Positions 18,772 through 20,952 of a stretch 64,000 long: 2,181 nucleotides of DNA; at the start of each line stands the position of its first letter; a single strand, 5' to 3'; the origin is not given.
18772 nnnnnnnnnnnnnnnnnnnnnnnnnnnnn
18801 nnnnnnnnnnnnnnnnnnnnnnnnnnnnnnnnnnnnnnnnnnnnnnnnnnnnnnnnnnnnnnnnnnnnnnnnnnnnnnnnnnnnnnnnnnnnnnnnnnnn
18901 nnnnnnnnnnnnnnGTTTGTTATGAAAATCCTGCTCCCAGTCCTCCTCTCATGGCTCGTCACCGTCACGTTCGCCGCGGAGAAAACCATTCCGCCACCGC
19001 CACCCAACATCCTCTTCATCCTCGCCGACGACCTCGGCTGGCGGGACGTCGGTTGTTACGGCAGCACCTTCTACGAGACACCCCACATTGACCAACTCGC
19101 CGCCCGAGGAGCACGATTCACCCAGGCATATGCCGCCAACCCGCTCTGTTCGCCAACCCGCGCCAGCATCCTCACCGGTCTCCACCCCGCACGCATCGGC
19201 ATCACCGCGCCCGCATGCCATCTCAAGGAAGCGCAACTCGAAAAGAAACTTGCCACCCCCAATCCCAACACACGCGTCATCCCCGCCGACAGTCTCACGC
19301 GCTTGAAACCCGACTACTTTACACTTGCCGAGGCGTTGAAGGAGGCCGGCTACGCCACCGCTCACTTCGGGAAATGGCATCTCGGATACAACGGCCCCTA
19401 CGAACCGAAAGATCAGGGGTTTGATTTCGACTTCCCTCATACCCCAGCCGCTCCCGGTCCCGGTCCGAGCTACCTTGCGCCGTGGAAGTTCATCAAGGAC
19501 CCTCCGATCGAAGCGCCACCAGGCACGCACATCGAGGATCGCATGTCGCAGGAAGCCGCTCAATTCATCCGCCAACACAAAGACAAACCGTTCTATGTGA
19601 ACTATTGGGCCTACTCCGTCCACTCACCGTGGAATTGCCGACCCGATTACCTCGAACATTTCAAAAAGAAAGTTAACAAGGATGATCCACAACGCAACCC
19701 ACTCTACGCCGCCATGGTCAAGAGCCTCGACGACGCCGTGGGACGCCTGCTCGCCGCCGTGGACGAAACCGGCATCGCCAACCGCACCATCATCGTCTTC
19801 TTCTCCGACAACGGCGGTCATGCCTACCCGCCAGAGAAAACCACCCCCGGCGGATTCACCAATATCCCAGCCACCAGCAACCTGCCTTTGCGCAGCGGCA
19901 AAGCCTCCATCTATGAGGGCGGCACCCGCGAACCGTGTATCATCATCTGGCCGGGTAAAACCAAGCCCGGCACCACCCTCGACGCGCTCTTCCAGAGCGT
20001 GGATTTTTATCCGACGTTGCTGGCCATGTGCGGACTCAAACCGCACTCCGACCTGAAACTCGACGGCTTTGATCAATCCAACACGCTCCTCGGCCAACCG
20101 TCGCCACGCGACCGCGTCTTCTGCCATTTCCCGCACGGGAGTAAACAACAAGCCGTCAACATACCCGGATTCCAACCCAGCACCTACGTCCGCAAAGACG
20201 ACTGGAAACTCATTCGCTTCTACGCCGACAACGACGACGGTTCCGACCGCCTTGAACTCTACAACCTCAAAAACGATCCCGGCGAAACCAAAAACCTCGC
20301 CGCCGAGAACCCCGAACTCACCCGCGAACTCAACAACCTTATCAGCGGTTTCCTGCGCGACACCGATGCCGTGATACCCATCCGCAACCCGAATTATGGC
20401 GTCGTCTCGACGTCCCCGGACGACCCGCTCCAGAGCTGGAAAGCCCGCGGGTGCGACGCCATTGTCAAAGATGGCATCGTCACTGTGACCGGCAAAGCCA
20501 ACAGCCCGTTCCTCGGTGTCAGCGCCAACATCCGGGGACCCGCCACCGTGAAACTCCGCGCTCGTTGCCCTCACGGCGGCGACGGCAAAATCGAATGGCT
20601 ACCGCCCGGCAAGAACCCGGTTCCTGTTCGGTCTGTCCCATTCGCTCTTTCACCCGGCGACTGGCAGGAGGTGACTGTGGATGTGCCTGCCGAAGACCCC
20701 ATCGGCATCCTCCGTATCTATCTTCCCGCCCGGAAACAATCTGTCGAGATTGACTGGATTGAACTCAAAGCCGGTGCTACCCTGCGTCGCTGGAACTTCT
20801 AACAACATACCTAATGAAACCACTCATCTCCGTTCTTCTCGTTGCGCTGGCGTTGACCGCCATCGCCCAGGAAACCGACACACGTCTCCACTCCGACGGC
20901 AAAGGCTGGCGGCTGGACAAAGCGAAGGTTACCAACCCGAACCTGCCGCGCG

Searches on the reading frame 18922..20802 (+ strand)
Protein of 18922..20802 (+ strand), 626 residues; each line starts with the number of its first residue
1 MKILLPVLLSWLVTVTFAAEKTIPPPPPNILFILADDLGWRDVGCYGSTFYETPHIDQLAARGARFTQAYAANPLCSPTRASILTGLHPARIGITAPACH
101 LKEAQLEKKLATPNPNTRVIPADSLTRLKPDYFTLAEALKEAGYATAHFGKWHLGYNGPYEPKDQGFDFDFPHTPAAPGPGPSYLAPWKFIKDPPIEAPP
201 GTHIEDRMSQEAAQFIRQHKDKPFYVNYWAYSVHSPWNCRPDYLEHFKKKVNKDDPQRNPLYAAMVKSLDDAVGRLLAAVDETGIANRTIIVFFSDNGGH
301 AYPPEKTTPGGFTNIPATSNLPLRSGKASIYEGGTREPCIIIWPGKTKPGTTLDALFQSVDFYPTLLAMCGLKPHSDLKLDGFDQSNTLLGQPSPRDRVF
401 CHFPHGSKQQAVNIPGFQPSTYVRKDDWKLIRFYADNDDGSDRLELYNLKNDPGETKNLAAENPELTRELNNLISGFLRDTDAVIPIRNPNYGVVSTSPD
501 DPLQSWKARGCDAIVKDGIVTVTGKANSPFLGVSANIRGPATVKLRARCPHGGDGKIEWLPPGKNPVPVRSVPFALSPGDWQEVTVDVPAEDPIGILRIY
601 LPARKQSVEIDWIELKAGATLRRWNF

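Call 80: search_protein_families(library=pfam, proteins=[window:18922-20802:+], max_evalue=0.00001)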
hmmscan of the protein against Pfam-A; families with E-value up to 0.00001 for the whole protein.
window:18922-20802:+ (626 aa): 3 families
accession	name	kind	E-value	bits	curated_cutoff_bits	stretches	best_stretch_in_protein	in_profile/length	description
PF00884.28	Sulfatase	-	2.6e-56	191.6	25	1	28-371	1-300/301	Sulfatase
PF16347.10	SGSH_C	-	2.1e-16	60.9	29.3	1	328-463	9-135/154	N-sulphoglucosamine sulphohydrolase, C-terminal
PF01663.27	Phosphodiest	-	2.6e-10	40.9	23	1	51-304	18-226/342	Type I phosphodiesterase / nucleotide pyrophosphatase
